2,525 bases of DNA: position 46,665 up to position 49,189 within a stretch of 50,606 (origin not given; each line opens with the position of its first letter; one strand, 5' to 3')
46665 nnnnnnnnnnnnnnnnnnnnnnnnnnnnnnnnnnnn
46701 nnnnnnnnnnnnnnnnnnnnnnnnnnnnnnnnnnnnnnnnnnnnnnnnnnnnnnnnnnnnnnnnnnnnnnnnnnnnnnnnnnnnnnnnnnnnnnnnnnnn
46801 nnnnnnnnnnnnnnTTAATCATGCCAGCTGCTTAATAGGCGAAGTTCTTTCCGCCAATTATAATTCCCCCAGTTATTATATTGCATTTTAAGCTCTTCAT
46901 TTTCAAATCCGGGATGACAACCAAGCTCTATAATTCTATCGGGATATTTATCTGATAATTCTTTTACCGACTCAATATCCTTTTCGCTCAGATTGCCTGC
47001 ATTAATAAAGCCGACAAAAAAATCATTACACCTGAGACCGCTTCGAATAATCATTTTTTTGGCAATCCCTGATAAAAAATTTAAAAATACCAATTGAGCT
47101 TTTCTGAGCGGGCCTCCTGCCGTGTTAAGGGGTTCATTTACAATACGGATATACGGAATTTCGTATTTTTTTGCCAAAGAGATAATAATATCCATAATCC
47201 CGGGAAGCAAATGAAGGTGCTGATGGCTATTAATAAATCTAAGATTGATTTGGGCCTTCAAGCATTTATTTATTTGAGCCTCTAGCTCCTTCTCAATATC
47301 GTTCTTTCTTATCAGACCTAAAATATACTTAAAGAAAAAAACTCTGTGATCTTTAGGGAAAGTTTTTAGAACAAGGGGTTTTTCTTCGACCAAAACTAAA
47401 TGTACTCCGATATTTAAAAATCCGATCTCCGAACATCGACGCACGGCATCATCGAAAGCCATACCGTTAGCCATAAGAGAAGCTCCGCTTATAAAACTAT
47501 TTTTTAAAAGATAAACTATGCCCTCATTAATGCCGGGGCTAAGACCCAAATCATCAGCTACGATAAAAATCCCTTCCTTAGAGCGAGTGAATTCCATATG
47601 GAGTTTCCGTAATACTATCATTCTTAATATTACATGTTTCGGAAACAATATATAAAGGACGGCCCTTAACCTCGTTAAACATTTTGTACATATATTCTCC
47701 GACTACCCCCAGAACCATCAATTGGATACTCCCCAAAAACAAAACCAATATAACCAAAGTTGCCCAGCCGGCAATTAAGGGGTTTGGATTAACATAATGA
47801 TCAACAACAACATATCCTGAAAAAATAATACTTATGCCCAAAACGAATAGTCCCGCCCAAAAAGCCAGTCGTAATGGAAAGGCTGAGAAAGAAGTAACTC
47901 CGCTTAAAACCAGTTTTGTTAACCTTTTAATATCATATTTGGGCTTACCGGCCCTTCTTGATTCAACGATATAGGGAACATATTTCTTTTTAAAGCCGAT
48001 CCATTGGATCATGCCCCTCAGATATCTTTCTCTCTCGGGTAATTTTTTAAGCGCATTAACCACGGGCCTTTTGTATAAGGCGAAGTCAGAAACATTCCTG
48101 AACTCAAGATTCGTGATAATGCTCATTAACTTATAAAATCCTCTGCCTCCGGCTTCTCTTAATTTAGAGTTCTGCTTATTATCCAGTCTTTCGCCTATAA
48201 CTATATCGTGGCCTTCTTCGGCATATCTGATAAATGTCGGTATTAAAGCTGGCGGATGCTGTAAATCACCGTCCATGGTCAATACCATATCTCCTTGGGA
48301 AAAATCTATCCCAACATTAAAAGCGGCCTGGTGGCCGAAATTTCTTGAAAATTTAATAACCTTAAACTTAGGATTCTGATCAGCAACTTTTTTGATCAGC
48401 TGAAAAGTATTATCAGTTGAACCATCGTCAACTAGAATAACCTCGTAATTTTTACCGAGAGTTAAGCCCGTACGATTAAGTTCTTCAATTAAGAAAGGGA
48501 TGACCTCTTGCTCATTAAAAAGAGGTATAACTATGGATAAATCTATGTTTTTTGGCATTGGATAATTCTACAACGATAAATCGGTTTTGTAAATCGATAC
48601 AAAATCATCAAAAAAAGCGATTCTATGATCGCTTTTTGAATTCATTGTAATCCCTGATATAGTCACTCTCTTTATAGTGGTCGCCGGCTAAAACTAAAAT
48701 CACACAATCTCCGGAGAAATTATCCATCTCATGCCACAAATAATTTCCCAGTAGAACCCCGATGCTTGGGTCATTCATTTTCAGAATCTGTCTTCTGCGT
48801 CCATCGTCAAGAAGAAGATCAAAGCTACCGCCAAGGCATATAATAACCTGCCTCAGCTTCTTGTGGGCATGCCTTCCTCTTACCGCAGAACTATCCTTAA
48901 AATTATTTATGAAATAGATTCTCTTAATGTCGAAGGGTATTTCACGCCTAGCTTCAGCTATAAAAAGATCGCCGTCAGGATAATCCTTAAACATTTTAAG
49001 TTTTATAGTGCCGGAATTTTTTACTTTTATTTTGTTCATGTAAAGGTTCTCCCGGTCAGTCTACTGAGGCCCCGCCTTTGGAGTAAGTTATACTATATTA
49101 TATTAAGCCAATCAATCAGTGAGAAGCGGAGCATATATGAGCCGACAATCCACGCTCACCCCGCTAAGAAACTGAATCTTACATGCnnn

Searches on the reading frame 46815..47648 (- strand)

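Call 13: search_protein_families(library=pfam, proteins=[window:46815-47648:-])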
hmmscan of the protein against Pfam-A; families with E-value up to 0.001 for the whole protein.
window:46815-47648:- (277 aa): 1 family
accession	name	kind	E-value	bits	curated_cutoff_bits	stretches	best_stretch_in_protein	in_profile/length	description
PF04794.17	YdjC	-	6e-50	171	29.7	1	27-274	2-257/266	YdjC-like protein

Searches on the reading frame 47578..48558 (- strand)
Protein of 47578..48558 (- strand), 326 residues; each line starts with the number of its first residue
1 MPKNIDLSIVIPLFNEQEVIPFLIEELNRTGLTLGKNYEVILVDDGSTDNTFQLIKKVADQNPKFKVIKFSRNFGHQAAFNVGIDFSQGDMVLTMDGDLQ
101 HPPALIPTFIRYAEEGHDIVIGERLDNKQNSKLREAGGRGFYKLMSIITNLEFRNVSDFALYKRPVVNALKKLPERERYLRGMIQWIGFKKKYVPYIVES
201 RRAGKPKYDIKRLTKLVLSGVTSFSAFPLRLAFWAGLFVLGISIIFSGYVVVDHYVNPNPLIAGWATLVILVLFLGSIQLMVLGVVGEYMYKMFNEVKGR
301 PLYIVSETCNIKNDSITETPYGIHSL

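Call 13: search_protein_families(library=pfam, proteins=[window:47578-48558:-])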
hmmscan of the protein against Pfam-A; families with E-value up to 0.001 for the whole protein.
window:47578-48558:- (326 aa): 2 families
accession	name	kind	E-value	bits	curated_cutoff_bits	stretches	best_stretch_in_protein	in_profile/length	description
PF00535.33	Glycos_transf_2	-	1.2e-35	123.4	23.3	1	8-168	1-165/168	Glycosyl transferase family 2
PF10111.15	Glyco_tranf_2_2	-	1.8e-08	34.7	27.3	1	8-98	1-91/276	Glycosyltransferase like family 2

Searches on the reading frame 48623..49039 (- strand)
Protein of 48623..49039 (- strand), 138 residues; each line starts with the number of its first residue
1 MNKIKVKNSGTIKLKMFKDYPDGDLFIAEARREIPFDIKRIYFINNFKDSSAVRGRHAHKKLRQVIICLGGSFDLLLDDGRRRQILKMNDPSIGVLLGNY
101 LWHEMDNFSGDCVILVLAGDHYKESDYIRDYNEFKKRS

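Call 76: search_protein_families(library=pfam, proteins=[window:48623-49039:-], max_evalue=0.01)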
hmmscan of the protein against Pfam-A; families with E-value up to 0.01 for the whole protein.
window:48623-49039:- (138 aa): 1 family
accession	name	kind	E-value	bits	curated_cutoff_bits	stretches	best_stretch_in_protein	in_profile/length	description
PF05523.17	FdtA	-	5.4e-42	143.1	23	1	9-136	3-128/131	WxcM-like, C-terminal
